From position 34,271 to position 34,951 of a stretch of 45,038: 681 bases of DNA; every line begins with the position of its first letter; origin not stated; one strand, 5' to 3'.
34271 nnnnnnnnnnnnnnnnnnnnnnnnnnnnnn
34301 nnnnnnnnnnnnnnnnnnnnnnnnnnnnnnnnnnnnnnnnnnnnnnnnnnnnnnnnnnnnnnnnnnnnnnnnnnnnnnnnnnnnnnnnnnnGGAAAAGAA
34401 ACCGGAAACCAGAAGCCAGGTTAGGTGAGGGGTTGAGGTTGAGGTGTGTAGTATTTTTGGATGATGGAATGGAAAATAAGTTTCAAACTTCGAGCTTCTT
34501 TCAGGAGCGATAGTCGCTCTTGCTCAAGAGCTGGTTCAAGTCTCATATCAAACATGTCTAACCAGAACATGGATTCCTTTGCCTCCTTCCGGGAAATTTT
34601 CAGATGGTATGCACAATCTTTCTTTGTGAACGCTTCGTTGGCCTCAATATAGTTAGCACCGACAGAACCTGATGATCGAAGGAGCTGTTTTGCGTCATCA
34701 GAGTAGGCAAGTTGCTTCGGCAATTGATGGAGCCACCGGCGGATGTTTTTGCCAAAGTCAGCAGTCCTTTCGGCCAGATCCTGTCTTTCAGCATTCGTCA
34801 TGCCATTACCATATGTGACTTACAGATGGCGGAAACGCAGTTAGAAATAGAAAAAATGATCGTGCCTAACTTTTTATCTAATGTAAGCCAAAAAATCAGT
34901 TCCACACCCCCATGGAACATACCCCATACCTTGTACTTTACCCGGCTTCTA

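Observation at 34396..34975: Second four-helix-bundle cassette with the same upstream palindrome/leader but different repeat-array ends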

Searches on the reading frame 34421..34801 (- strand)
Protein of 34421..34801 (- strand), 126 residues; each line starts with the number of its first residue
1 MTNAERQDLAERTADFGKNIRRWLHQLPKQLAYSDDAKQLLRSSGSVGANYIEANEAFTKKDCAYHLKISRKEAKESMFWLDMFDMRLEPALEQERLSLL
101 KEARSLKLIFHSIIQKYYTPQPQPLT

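Call 11: search_protein_families(library=pfam, proteins=[window:34421-34801:-], max_evalue=0.01)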
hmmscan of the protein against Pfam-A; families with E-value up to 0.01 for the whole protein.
window:34421-34801:- (126 aa): 1 family
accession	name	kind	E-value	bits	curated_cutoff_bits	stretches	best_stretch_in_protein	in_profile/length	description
PF05635.17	23S_rRNA_IVP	-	1.4e-10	41.8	33.8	1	9-85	5-80/106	23S rRNA-intervening sequence protein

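Call 13: find_homologous_proteins(query=window:34421-34801:-, max_evalue=0.00001)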
Query window:34421-34801:- (126 aa): 7998 proteins with E <= 0.00001 among 8000 candidates; the best 120 are listed.
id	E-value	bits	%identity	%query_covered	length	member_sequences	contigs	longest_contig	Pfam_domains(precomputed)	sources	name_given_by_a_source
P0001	2.8e-77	274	100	100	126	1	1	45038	PF05635.18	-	-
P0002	5.5e-35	138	58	91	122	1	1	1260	PF05635.18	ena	-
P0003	7.2e-33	131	57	90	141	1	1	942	PF05635.18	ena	-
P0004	1.3e-31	127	57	90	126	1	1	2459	PF05635.18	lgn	-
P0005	3.5e-31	126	57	91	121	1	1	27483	PF05635.18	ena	-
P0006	7.1e-31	125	54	92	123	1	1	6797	PF05635.18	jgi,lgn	-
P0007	9.1e-31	124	61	87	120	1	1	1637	PF05635.18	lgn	-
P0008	1.1e-30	124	58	87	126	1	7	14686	PF05635.18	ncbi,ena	-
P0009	1.3e-30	124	55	92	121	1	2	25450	PF05635.18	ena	-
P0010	4.5e-30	122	53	91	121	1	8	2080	PF05635.18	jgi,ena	-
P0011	4.6e-30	122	57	90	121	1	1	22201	PF05635.18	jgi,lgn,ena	-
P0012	4.7e-30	122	53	92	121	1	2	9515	PF05635.18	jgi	jgi:four helix bundle protein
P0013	5.8e-30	122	55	94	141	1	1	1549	PF05635.18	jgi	jgi:four helix bundle protein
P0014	1.2e-29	121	51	93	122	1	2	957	PF05635.18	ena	-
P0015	1.3e-29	121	54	90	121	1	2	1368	PF05635.18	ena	-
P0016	1.3e-29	121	53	92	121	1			PF05635.18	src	-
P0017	1.3e-29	121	54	92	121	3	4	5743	PF05635.18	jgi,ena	-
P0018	1.5e-29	121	52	92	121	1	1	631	PF05635.18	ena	-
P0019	1.6e-29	120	56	87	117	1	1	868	PF05635.18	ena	-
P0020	2.0e-29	120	50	91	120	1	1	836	PF05635.18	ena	-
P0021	2.1e-29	120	53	92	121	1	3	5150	PF05635.18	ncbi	-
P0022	2.9e-29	120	55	90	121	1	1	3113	PF05635.18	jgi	jgi:four helix bundle protein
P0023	3.0e-29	120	54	90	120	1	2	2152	PF05635.18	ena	-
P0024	3.7e-29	119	54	91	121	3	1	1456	PF05635.18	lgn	-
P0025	3.7e-29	119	56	90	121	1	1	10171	PF05635.18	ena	-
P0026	3.8e-29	119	51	92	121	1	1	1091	PF05635.18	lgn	-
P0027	3.9e-29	119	51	92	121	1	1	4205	PF05635.18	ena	-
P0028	4.0e-29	119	58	87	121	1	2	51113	PF05635.18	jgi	-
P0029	4.4e-29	119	54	90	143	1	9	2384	PF05635.18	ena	-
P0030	4.7e-29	119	55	87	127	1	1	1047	PF05635.18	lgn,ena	-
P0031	4.9e-29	119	53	92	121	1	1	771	PF05635.18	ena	-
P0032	4.9e-29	119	55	92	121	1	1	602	PF05635.18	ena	-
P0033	5.3e-29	119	53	90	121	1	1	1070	PF05635.18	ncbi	-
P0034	5.3e-29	119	53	92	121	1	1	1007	PF05635.18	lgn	-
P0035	5.5e-29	119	52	92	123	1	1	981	PF05635.18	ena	-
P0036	5.8e-29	119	53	90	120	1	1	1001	PF05635.18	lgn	-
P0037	6.7e-29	118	52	90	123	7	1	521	PF05635.18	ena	-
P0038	7.4e-29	118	51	92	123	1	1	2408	PF05635.18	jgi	jgi:four helix bundle protein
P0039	7.5e-29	118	56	87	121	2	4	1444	PF05635.18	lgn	-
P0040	7.7e-29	118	55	91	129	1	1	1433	PF05635.18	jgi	-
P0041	8.0e-29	118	54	92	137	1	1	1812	PF05635.18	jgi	jgi:four helix bundle protein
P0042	8.0e-29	118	53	87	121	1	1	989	PF05635.18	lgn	-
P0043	8.6e-29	118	53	92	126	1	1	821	PF05635.18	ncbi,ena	-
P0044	9.5e-29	118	54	86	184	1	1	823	PF05635.18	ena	-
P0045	1.1e-28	118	54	92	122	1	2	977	PF05635.18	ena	-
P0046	1.1e-28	118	52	90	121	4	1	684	PF05635.18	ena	-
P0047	1.1e-28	118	53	90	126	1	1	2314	PF05635.18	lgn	-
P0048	1.1e-28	118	56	90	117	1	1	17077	PF05635.18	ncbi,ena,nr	ncbi:four helix bundle protein [Candidatus Beckwithbacteria bacterium]|nr:four helix bundle protein 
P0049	1.2e-28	118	54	93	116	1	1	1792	PF05635.18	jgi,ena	-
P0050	1.2e-28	118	55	91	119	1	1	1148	PF05635.18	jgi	-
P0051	1.3e-28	118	54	90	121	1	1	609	PF05635.18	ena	-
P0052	1.3e-28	118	54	90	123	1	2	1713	PF05635.18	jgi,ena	-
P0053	1.4e-28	117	49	92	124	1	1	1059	PF05635.18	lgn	-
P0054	1.4e-28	117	53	92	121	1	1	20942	PF05635.18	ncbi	-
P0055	1.4e-28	117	52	90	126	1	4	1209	PF05635.18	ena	-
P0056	1.5e-28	117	54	90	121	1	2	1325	PF05635.18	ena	-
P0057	1.5e-28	117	55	90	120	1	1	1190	PF05635.18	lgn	-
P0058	1.5e-28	117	52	87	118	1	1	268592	PF05635.18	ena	-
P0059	1.6e-28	117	54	90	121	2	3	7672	PF05635.18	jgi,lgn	-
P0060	1.6e-28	117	54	87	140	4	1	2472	PF05635.18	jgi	-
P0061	1.8e-28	117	53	92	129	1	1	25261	PF05635.18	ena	-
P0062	1.8e-28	117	52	90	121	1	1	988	PF05635.18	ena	-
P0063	2.2e-28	117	54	92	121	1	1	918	PF05635.18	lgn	-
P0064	2.2e-28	117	54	90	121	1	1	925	PF05635.18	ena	-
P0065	2.2e-28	117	50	90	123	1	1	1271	PF05635.18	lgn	-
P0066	2.3e-28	117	55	90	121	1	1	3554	PF05635.18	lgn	-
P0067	2.4e-28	117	53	90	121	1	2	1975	PF05635.18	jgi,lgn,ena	-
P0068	2.4e-28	117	50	92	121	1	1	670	PF05635.18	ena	-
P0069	2.5e-28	117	52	92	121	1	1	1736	PF05635.18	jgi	-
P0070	2.7e-28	117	52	93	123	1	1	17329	PF05635.18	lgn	-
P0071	2.7e-28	117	54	87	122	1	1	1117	PF05635.18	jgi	jgi:four helix bundle protein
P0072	2.7e-28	117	54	83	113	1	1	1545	PF05635.18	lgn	-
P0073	2.7e-28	117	52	93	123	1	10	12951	PF05635.18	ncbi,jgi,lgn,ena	jgi:four helix bundle protein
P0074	2.7e-28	117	54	90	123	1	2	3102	PF05635.18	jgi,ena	-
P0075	2.8e-28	116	55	86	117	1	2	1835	PF05635.18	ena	-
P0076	2.8e-28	116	51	95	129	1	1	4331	PF05635.18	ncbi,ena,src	-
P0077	3.0e-28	116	51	92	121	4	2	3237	PF05635.18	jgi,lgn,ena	-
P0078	3.0e-28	116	54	87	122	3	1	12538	PF05635.18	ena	-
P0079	3.0e-28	116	51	93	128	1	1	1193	PF05635.18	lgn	-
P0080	3.2e-28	116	54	90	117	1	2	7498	PF05635.18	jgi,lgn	-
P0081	3.2e-28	116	55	86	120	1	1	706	PF05635.18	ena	-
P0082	3.2e-28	116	50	91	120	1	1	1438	PF05635.18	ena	-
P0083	3.2e-28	116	52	90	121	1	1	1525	PF05635.18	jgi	jgi:four helix bundle protein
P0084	3.3e-28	116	50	90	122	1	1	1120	PF05635.18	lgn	-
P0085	3.3e-28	116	55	88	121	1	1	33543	PF05635.18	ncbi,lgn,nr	ncbi:MAG: four helix bundle protein [bacterium]|nr:four helix bundle protein [bacterium]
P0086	3.3e-28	116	53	92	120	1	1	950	PF05635.18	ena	-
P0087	3.4e-28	116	55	87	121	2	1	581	PF05635.18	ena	-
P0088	3.7e-28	116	52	91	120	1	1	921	PF05635.18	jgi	jgi:four helix bundle protein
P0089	3.8e-28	116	50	92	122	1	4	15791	PF05635.18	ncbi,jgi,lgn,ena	-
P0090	3.8e-28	116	52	90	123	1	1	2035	PF05635.18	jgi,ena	-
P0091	3.8e-28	116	55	90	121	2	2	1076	PF05635.18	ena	-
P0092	3.9e-28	116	51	92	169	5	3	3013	PF05635.18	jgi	-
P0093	3.9e-28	116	55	87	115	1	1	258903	PF05635.18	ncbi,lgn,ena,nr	ncbi:MAG: four helix bundle protein [Balneolaceae bacterium]|nr:four helix bundle protein [Balneolac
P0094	3.9e-28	116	54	87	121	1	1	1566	PF05635.18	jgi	jgi:four helix bundle protein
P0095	4.0e-28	116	54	90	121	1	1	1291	PF05635.18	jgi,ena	-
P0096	4.1e-28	116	53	92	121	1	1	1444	PF05635.18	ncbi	-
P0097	4.1e-28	116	53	92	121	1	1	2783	PF05635.18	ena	-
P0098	4.2e-28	116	56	86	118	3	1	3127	PF05635.18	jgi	jgi:four helix bundle protein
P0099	4.3e-28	116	55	89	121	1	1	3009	PF05635.18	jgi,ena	-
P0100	4.4e-28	116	55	92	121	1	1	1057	PF05635.18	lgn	-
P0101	4.5e-28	116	56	87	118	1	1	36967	PF05635.18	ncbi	-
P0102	4.5e-28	116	54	90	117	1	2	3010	PF05635.18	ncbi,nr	ncbi:MAG: four helix bundle protein [Candidatus Aminicenantes bacterium]|nr:four helix bundle protei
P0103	4.9e-28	116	51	92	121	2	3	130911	PF05635.18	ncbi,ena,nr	ncbi:MAG: four helix bundle protein [Phycisphaerae bacterium]|nr:four helix bundle protein [Phycisph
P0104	4.9e-28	116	55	87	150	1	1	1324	PF05635.18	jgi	jgi:four helix bundle protein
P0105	4.9e-28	116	53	90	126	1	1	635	PF05635.18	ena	-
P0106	5.0e-28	116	54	90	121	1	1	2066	PF05635.18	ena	-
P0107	5.1e-28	116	52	91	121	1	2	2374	PF05635.18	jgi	jgi:four helix bundle protein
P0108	5.2e-28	116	53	92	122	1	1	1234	PF05635.18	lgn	-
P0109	5.6e-28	116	54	90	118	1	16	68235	PF05635.18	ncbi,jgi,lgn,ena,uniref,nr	ncbi:MAG: hypothetical protein UY56_C0005G0037 [Parcubacteria group bacterium GW2011_GWA1_50_14]|uni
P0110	5.8e-28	115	54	87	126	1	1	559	PF05635.18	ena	-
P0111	5.8e-28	115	54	90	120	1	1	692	PF05635.18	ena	-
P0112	5.8e-28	115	52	92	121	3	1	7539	PF05635.18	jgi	jgi:four helix bundle protein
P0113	6.2e-28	115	53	92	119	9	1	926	PF05635.18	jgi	jgi:four helix bundle protein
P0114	6.3e-28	115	53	92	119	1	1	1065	PF05635.18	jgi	-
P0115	6.4e-28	115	53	92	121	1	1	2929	PF05635.18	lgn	-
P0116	6.6e-28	115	52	91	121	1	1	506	PF05635.18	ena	-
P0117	6.7e-28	115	53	86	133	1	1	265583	PF05635.18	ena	-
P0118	7.0e-28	115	51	90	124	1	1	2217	PF05635.18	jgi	jgi:four helix bundle protein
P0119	7.1e-28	115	52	87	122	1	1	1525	PF05635.18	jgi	jgi:four helix bundle protein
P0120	7.3e-28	115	54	86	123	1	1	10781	PF05635.18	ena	-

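Call 14: find_encoding_contigs(protein=window:34421-34801:-, flank=10000, max_places=10)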
Protein window:34421-34801:- (126 aa): 1 contig read that carries it; 1 place shown.
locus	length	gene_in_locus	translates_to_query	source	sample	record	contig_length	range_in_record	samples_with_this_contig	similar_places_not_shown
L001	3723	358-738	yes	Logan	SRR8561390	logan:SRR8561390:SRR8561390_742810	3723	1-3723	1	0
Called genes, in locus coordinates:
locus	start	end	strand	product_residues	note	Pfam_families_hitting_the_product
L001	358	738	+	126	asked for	PF05635:23S_rRNA_IVP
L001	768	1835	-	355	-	PF04371:PAD_porph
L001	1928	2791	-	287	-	PF00795:CN_hydrolase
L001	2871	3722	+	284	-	?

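Call 17: find_encoding_contigs(protein=P0005, flank=3000, max_places=3)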
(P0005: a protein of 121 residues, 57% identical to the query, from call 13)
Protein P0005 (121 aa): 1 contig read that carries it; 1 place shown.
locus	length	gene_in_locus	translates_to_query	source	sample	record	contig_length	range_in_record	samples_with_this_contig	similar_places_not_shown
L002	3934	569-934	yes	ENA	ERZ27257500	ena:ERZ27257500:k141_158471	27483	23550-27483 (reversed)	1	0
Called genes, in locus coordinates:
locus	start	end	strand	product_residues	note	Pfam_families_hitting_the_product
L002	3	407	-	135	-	?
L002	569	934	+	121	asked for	PF05635:23S_rRNA_IVP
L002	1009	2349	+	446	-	PF24883:NPHP3_N (faint), PF00486:Trans_reg_C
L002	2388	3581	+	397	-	PF18895:T4SS_pilin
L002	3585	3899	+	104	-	PF18895:T4SS_pilin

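Call 18: find_encoding_contigs(protein=P0009, flank=3000, max_places=3)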
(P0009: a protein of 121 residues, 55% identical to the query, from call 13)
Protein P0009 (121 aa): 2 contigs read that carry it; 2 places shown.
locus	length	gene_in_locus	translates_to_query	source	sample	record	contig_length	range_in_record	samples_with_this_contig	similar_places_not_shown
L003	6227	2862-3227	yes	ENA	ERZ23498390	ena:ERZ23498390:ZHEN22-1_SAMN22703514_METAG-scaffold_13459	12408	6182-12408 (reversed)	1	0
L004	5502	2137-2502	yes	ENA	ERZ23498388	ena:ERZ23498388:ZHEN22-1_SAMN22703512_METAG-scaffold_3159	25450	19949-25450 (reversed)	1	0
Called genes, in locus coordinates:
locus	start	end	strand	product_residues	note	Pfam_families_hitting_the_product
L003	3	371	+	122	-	?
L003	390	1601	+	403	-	PF13439:Glyco_transf_4, PF13579:Glyco_trans_4_4 (weak), PF20706:GT4-conflict (weak), PF00534:Glycos_transf_1, PF13692:Glyco_trans_1_4, PF13524:Glyco_trans_1_2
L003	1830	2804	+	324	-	PF01565:FAD_binding_4, PF02873:MurB_C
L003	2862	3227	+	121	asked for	PF05635:23S_rRNA_IVP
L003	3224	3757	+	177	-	PF06821:Ser_hydrolase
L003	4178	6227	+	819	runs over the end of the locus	PF07517:SecA_DEAD, PF01043:SecA_PP_bind, PF21090:P-loop_SecA, PF07516:SecA_SW, PF02810:SEC-C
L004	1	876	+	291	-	?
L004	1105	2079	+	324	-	PF01565:FAD_binding_4, PF02873:MurB_C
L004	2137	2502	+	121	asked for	PF05635:23S_rRNA_IVP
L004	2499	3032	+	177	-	PF06821:Ser_hydrolase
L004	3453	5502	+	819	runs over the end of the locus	PF07517:SecA_DEAD, PF01043:SecA_PP_bind, PF21090:P-loop_SecA, PF07516:SecA_SW, PF02810:SEC-C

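Call 19: find_encoding_contigs(protein=P0028, flank=3000, max_places=3)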
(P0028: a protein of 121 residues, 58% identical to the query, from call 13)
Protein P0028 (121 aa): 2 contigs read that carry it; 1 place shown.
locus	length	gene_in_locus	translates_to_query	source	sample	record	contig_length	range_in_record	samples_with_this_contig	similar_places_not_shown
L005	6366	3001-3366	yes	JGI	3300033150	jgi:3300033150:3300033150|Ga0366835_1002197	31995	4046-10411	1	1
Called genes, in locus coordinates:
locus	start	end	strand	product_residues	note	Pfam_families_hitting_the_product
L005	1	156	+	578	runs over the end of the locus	-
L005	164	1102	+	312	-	PF00535:Glycos_transf_2, PF13641:Glyco_tranf_2_3 (faint)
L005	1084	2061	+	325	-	PF00535:Glycos_transf_2, PF13641:Glyco_tranf_2_3, PF13632:Glyco_trans_2_3 (weak)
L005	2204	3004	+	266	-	PF00535:Glycos_transf_2, PF10111:Glyco_tranf_2_2 (weak)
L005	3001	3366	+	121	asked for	PF05635:23S_rRNA_IVP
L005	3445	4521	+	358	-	PF13439:Glyco_transf_4, PF00534:Glycos_transf_1, PF13692:Glyco_trans_1_4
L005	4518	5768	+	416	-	-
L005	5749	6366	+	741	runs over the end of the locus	PF09586:YfhO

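Call 20: find_encoding_contigs(protein=P0008, flank=3000, max_places=4)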
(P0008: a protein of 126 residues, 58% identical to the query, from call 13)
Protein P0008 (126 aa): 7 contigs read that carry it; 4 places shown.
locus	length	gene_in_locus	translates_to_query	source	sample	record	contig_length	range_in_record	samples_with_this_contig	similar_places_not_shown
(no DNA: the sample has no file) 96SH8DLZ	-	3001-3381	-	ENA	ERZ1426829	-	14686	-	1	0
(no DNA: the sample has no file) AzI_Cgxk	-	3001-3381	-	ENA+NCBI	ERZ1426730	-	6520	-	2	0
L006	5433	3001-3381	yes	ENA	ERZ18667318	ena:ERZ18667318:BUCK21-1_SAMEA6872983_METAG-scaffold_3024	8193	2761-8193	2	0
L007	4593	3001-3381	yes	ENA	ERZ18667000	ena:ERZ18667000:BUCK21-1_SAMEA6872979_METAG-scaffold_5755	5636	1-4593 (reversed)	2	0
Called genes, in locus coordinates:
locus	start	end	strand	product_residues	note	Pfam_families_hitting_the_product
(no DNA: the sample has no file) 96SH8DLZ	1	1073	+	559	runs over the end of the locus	PF03109:ABC1, PF00069:Pkinase (weak), PF01163:RIO1 (weak), PF27536:UbiB_helical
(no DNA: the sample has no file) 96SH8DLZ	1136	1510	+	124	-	PF13366:PDDEXK_3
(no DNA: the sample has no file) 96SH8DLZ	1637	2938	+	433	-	PF00202:Aminotran_3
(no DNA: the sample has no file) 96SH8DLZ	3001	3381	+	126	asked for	PF05635:23S_rRNA_IVP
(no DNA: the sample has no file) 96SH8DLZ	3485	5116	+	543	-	PF26696:PTL_trimer, PF13884:Peptidase_S74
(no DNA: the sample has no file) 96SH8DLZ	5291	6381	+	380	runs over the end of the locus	PF26696:PTL_trimer, PF13884:Peptidase_S74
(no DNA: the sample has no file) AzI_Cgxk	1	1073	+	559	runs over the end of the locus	PF03109:ABC1, PF00069:Pkinase (weak), PF01163:RIO1 (weak), PF27536:UbiB_helical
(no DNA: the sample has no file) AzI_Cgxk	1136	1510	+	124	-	PF13366:PDDEXK_3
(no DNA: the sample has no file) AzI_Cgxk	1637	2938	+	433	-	PF00202:Aminotran_3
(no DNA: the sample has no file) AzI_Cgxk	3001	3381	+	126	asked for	PF05635:23S_rRNA_IVP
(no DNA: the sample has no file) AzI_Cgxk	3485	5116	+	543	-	PF26696:PTL_trimer, PF13884:Peptidase_S74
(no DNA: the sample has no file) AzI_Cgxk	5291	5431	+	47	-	?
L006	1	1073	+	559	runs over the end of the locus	PF03109:ABC1, PF00069:Pkinase (weak), PF01163:RIO1 (weak), PF27536:UbiB_helical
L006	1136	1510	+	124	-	PF13366:PDDEXK_3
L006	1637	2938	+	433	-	PF00202:Aminotran_3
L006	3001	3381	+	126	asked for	PF05635:23S_rRNA_IVP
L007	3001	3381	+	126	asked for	PF05635:23S_rRNA_IVP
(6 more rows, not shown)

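Call 67: find_related_loci(query=A3, collection=viral_contigs, flank=1200)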
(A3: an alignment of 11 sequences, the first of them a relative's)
Query A3 (121 aa) in viral_contigs; peptide patterns used: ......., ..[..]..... (x = any residue, [..] = any of these).
29 stretches matched a pattern, but none encodes a relative of the query by tblastn (E <= 1e-3).

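Call 68: search_dna_similar(query=P0009, collection=plasmids, mode=protein, max_evalue=1e-8, max_rows=30, rows=spread)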
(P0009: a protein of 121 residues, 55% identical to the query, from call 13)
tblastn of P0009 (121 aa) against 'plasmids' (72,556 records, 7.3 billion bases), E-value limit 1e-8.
No match.
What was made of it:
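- Tried and rejected: tblastn of a c2-type protein against plasmids found no match (call 68).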

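Call 82: search_solved_structures(query=window:34421-34801:-, max_evalue=1)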
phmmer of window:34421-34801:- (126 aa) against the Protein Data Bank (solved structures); distinct sequences matched with E-value up to 1: 1.
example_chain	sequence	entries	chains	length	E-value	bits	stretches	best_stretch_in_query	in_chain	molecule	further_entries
2rld_A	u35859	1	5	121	1.2e-07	35.3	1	36-114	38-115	Uncharacterized protein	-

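Call 96: search_protein_families(library=ncbifam, proteins=[window:34421-34801:-], max_evalue=0.001)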
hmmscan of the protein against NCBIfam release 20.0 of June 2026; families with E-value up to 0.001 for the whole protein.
window:34421-34801:- (126 aa): 2 families
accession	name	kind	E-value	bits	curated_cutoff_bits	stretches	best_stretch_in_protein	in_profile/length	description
TIGR02436.1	TIGR02436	subfamily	2.7e-15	56.5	24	1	11-116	3-107/109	four helix bundle protein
NF008912.0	PRK12275.1-6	subfamily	0.00084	19.4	124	1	38-116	33-110/117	hypothetical protein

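Call 97: search_protein_families(library=padloc, proteins=[window:34421-34801:-], max_evalue=0.01)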
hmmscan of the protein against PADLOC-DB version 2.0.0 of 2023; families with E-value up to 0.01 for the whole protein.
window:34421-34801:- (126 aa): 0 families

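Call 118: predict_structure(alignment_id=A9)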
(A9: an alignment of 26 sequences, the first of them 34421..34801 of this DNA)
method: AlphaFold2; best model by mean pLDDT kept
length: 126 residues; sequences in the alignment: 26
mean_pLDDT: 95.6   pTM: 0.87
mean pLDDT of the five models: 95.6, 94.7, 94.5, 94.4, 94.2
residues with pLDDT >= 90: 110; 70-90: 16; 50-70: 0; < 50: 0
segments of 3 or more residues with pLDDT < 50: none
pLDDT, mean of each block of 10 residues (from residue 1): 89 98 96 96 98 97 98 98 92 98 98 94 87
secondary structure, 60 per line:
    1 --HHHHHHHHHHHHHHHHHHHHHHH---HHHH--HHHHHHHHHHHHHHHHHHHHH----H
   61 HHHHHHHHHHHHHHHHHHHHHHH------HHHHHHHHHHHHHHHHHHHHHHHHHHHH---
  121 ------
elements in order: H3-25 H29-32 H35-55 H60-83 H90-117
